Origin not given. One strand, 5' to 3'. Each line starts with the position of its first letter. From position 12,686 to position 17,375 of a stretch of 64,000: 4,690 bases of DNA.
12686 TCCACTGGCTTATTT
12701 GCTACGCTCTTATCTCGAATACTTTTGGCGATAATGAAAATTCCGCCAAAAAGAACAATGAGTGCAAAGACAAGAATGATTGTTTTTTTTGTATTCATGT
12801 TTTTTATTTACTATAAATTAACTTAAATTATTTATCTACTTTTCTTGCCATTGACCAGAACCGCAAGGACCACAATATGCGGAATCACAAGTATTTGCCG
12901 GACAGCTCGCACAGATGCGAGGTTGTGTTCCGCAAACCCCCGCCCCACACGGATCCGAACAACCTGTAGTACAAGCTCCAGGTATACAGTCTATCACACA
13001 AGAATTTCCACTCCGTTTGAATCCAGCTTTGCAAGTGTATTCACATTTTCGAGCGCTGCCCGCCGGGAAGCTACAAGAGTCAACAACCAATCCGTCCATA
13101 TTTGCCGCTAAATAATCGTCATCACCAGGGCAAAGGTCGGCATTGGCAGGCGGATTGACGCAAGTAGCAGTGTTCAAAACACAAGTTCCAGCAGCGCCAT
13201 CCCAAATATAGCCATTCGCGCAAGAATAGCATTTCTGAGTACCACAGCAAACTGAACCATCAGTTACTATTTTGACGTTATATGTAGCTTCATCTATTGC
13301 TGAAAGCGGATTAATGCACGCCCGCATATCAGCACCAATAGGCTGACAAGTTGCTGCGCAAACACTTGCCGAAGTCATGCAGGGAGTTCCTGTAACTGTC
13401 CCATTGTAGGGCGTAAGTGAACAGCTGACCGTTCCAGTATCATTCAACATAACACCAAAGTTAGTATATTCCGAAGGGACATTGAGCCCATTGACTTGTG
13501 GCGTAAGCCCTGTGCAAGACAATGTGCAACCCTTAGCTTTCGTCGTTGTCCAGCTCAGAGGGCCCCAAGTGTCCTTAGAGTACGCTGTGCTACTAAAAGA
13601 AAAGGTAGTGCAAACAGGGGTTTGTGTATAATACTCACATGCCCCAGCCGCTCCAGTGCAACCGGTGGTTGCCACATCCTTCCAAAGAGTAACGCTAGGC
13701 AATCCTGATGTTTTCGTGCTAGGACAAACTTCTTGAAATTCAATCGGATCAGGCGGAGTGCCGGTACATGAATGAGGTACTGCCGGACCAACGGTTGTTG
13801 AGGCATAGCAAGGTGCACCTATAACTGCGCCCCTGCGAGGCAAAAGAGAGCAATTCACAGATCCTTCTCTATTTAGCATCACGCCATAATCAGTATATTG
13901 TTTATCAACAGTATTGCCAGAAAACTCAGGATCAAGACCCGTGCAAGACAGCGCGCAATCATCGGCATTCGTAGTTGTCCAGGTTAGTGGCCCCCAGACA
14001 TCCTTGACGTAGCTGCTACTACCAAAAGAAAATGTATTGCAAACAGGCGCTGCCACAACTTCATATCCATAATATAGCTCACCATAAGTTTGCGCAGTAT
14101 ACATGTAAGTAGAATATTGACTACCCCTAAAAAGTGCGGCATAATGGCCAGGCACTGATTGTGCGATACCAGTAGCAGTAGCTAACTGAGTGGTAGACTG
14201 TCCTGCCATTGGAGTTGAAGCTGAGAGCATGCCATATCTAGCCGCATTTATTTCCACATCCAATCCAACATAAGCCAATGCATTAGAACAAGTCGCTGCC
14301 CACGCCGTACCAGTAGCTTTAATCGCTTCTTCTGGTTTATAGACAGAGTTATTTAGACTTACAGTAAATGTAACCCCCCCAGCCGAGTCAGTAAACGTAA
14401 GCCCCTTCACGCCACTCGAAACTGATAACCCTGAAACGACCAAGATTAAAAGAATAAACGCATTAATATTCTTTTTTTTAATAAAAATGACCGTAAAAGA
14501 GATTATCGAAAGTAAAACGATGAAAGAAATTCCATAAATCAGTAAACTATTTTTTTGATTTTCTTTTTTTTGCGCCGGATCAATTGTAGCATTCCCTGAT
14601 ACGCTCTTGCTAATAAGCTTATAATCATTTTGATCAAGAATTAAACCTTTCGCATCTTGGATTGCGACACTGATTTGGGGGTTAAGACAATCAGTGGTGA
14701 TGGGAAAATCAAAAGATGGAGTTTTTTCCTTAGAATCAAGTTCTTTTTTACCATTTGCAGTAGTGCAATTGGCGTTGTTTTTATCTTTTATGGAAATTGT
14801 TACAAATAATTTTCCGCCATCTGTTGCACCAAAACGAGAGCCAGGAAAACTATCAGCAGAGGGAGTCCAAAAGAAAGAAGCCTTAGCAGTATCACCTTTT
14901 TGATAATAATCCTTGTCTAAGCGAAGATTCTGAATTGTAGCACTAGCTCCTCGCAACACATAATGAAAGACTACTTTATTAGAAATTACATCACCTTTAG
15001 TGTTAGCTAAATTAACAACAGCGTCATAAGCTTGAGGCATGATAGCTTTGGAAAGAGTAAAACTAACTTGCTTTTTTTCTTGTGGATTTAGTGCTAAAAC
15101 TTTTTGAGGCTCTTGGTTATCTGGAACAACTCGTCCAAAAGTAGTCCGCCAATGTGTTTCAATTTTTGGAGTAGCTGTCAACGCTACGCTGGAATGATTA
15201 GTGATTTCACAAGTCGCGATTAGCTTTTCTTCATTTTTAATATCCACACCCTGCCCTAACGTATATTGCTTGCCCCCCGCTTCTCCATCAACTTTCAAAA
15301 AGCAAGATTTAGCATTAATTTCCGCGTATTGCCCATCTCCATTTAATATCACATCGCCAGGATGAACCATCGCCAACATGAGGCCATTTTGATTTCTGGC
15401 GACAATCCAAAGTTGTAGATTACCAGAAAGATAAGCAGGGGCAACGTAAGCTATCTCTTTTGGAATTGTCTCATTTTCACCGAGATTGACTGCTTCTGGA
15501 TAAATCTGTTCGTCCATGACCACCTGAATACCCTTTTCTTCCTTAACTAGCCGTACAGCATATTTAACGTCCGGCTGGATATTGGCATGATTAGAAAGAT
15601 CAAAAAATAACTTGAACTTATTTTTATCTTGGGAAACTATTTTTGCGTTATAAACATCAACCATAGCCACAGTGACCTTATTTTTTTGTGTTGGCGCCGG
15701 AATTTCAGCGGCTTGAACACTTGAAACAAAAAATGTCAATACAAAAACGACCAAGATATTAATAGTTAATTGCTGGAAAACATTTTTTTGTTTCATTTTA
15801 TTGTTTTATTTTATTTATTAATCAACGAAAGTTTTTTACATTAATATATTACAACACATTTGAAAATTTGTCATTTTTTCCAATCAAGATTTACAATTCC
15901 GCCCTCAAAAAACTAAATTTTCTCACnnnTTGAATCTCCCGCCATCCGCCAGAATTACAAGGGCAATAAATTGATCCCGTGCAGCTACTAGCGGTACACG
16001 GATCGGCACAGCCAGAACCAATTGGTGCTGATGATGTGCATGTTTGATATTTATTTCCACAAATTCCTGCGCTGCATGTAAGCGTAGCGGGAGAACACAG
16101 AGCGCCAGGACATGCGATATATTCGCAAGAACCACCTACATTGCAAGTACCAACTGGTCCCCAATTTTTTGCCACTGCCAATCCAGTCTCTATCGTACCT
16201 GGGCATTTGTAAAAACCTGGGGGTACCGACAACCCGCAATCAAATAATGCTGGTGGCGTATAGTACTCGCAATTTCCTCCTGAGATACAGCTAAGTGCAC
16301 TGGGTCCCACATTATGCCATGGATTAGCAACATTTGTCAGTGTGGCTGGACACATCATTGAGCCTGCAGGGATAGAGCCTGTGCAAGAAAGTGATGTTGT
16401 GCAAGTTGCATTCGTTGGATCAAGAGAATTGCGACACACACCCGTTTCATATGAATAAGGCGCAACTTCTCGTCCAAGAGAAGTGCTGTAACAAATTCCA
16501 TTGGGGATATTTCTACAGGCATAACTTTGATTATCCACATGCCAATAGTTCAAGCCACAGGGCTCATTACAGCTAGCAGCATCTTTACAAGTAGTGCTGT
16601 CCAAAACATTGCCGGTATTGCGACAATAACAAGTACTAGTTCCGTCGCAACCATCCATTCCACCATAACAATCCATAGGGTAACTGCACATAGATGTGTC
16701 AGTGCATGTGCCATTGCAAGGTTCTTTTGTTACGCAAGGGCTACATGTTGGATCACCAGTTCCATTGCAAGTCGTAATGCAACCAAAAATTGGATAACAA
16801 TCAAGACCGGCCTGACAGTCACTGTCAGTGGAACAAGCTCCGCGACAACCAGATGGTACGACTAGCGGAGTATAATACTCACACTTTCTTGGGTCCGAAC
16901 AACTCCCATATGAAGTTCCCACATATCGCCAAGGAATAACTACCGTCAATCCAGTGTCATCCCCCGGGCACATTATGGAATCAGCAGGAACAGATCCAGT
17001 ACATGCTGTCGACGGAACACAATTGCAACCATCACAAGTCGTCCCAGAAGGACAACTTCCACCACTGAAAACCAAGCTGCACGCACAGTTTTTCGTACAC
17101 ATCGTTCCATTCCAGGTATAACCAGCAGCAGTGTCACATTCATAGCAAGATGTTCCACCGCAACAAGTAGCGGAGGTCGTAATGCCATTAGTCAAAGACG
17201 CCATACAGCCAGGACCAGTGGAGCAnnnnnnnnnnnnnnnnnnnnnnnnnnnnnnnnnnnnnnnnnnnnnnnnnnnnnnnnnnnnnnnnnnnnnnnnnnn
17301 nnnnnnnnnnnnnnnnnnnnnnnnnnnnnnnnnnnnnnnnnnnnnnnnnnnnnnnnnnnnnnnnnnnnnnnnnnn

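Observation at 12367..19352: Operon of two tandem paralogous giant cysteine-rich bipartite surface proteins plus a small anchored protein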

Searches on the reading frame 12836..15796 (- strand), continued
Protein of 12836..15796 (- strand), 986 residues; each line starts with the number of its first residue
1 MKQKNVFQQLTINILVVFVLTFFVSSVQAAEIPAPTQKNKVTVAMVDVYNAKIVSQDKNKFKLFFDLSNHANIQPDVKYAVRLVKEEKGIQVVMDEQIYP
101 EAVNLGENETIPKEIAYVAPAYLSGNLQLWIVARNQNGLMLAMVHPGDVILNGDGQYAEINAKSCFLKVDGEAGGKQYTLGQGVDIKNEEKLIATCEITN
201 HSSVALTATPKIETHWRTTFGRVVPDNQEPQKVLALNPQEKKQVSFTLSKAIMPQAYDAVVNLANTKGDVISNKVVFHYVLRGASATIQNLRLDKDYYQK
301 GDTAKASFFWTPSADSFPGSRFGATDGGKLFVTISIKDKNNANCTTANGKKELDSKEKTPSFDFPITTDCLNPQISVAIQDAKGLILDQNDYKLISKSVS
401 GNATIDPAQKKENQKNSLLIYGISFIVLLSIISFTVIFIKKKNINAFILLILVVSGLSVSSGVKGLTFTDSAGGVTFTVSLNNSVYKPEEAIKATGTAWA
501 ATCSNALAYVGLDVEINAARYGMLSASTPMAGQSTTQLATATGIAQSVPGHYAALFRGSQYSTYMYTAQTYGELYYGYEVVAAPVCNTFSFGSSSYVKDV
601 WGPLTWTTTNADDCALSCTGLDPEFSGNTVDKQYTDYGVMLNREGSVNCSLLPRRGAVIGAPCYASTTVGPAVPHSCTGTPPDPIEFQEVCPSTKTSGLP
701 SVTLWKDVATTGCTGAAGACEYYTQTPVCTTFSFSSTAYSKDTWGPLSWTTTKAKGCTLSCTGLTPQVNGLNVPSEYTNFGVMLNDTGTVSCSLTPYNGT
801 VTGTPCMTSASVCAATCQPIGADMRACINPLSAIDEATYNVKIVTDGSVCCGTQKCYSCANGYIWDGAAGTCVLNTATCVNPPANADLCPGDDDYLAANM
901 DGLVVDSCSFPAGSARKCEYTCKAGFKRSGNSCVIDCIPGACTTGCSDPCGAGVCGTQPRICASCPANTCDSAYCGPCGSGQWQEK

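Call 54: find_related_loci(query=A2, collection=genome_contigs, flank=10000)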
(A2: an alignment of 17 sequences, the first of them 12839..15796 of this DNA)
Query A2 (986 aa) in genome_contigs; peptide patterns used: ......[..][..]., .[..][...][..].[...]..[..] (x = any residue, [..] = any of these).
114 stretches matched a pattern; 45 encode a relative of the query (tblastn E <= 1e-3); 45 distinct loci.
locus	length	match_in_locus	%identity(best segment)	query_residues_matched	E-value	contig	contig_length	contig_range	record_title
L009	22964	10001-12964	74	1-986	0e+0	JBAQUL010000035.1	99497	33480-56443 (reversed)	MAG: Candidatus Moraniibacteriota bacterium isolate MFD12006_ilm_asm_bin13 k127_93819, whole genome shotgun sequence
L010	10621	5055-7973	67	7-986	0e+0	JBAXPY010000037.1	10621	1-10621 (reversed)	MAG: Candidatus Moraniibacteriota bacterium isolate ELA543 MAG543_37, whole genome shotgun sequence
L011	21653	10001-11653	46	1-517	5e-143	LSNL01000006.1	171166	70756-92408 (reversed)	MAG: Parcubacteria group bacterium M10-OD1-1 Contig9064, whole genome shotgun sequence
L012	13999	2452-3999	47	1-508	6e-143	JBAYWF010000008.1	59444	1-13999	MAG: Parcubacteria group bacterium isolate SO_2016_LW3_77 scaffold00748_LW162_2016, whole genome shotgun sequence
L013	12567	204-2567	44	18-986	2e-137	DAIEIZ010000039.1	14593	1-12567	MAG TPA_asm: Candidatus Moraniibacteriota bacterium isolate clean1036 k141_1139159, whole genome shotgun sequence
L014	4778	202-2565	44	18-986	1e-139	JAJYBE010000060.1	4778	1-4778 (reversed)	MAG: bacterium isolate BP8.bin61 NODE_36778_length_4778_cov_1.314341, whole genome shotgun sequence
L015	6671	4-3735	42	1-573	1e-136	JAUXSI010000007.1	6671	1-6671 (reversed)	MAG: Candidatus Moraniibacteriota bacterium isolate C12_metabat.bin.56 C12_k141_281568, whole genome shotgun sequence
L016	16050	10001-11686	43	14-597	5e-136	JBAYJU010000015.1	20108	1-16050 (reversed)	MAG: Candidatus Paceibacterota bacterium isolate SO_2016_GW1_63 scaffold04608_OW334_2016, whole genome shotgun sequence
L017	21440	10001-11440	49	15-505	3e-135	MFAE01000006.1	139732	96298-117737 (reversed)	MAG: Candidatus Campbellbacteria bacterium RIFOXYC2_FULL_35_25 rifoxyc2_full_scaffold_248, whole genome shotgun sequence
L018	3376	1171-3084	40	14-620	3e-140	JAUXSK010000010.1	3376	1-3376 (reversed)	MAG: Candidatus Moraniibacteriota bacterium isolate C12_metabat.bin.87 C12_k141_107653, whole genome shotgun sequence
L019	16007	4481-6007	44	2-505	6e-127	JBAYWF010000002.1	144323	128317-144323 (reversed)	MAG: Parcubacteria group bacterium isolate SO_2016_LW3_77 scaffold00162_LW162_2016, whole genome shotgun sequence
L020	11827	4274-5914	42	36-564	3e-126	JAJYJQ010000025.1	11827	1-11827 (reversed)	MAG: bacterium isolate DBS2-1.bin164 NODE_10298_length_11827_cov_1.680342, whole genome shotgun sequence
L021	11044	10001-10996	60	10-344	2e-125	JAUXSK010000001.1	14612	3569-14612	MAG: Candidatus Moraniibacteriota bacterium isolate C12_metabat.bin.87 C12_k141_192, whole genome shotgun sequence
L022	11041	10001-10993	59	10-344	3e-122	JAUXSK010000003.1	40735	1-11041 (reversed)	MAG: Candidatus Moraniibacteriota bacterium isolate C12_metabat.bin.87 C12_k141_556441, whole genome shotgun sequence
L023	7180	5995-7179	51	41-441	5e-121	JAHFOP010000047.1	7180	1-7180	MAG: Candidatus Moraniibacteriota bacterium isolate nzgw506 NODE_10052_length_7181_cov_3.226062, whole genome shotgun se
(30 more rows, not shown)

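Call 55: search_protein_representatives(alignment_id=A1)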
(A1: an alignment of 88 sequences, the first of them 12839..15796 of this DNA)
Query: 88 sequences, 831 profile positions. Proteins with E-value up to 0.001 (for the whole library): 2796; up to 1e-10: 2189; up to 1e-30: 1446. The best 150 are listed.
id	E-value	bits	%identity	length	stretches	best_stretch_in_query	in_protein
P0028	2.3e-240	816.7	-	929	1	1-823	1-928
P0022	5.7e-236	802.2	-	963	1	1-814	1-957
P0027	2.2e-233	793.6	-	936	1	1-822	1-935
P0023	5.1e-231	785.8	-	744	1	3-762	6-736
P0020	1.6e-229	780.9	-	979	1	1-819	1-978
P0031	6.3e-224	762.3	-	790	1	1-738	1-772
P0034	9.6e-224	761.7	-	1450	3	1-818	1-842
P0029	2.0e-223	760.7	-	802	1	1-778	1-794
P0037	2.7e-223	760.2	-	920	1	4-806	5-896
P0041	2.3e-222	757.2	-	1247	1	3-782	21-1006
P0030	3.0e-220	750.2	-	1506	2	1-787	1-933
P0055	2.4e-217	740.6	-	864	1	6-822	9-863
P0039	3.3e-216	736.8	-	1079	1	1-817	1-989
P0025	2.0e-213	727.6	-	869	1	1-780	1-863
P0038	4.8e-213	726.3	-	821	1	1-767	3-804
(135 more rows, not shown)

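Call 99: find_encoding_contigs(protein=P0021, flank=8000, max_places=2)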
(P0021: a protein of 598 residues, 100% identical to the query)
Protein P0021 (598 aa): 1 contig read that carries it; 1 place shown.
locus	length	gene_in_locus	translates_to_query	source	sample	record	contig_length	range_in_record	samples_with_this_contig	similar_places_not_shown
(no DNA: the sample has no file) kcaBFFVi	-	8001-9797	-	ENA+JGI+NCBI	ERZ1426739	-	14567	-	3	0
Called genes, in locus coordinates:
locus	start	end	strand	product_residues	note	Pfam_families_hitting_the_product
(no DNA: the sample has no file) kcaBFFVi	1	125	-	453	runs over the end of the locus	PF00772:DnaB, PF20307:divDNAB (faint), PF13481:AAA_25, PF03796:DnaB_C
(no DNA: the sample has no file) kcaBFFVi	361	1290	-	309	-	PF01207:Dus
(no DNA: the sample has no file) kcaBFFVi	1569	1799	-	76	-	-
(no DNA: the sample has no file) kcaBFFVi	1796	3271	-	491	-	PF00133:tRNA-synt_1 (faint), PF01406:tRNA-synt_1e, PF01921:tRNA-synt_1f (faint), PF09334:tRNA-synt_1g (faint), PF09190:DALR_2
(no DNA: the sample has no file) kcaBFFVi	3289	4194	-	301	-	PF01544:CorA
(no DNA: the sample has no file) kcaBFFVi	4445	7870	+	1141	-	-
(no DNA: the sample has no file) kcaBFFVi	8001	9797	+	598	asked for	PF07804:HipA_C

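Call 101: find_related_loci(query=A2, collection=viral_contigs, flank=5000)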
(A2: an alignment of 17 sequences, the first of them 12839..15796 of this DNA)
Query A2 (986 aa) in viral_contigs; peptide patterns used: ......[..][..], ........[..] (x = any residue, [..] = any of these).
88 stretches matched a pattern, but none encodes a relative of the query by tblastn (E <= 1e-3).

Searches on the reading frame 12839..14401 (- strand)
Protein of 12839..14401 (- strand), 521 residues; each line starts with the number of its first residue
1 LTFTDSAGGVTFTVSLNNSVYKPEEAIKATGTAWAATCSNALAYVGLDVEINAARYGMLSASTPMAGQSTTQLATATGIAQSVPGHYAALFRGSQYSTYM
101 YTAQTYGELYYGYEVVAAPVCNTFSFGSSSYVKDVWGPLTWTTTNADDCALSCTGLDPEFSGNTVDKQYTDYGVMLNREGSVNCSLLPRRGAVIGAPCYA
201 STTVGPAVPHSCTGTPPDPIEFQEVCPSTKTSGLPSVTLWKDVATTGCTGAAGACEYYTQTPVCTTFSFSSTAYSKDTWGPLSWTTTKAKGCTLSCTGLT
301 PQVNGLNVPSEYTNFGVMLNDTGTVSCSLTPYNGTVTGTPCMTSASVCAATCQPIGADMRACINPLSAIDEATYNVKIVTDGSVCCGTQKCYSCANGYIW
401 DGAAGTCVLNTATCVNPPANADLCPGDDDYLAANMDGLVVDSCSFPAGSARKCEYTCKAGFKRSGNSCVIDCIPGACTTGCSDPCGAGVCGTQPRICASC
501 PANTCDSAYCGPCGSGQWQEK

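Call 106: search_solved_structures(query=window:12839-14401:-, max_evalue=1)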
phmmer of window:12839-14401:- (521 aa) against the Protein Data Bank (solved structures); distinct sequences matched with E-value up to 1: 0.

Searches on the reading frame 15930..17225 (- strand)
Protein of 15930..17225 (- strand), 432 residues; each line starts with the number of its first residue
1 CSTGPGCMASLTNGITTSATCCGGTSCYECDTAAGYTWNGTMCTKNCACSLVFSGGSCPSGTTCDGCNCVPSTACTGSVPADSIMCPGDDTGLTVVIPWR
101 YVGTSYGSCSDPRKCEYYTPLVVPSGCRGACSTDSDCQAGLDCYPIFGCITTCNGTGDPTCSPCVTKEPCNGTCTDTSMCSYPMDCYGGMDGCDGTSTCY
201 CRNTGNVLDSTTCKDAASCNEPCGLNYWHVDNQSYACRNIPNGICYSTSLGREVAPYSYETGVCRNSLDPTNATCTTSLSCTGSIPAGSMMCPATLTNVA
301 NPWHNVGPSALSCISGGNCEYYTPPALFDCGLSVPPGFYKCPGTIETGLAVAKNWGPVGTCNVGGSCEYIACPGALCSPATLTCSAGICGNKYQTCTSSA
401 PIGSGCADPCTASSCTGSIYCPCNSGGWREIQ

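Call 105: search_solved_structures(query=window:15930-17225:-, max_evalue=1)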
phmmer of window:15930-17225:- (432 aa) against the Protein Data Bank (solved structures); distinct sequences matched with E-value up to 1: 4.
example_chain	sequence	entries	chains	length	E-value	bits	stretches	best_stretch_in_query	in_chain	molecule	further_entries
4mzv_A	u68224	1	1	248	0.047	15.8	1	191-255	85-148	Epithelial cell adhesion molecule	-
2e3g_A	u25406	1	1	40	0.092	14.9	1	30-64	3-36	defensin, mutant DEF-DAA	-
5hx4_A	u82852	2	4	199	0.58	12.2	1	225-295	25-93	DNA dC->dU-editing enzyme APOBEC-3F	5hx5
4iou_A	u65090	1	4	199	0.58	12.2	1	225-295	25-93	DNA dC->dU-editing enzyme APOBEC-3F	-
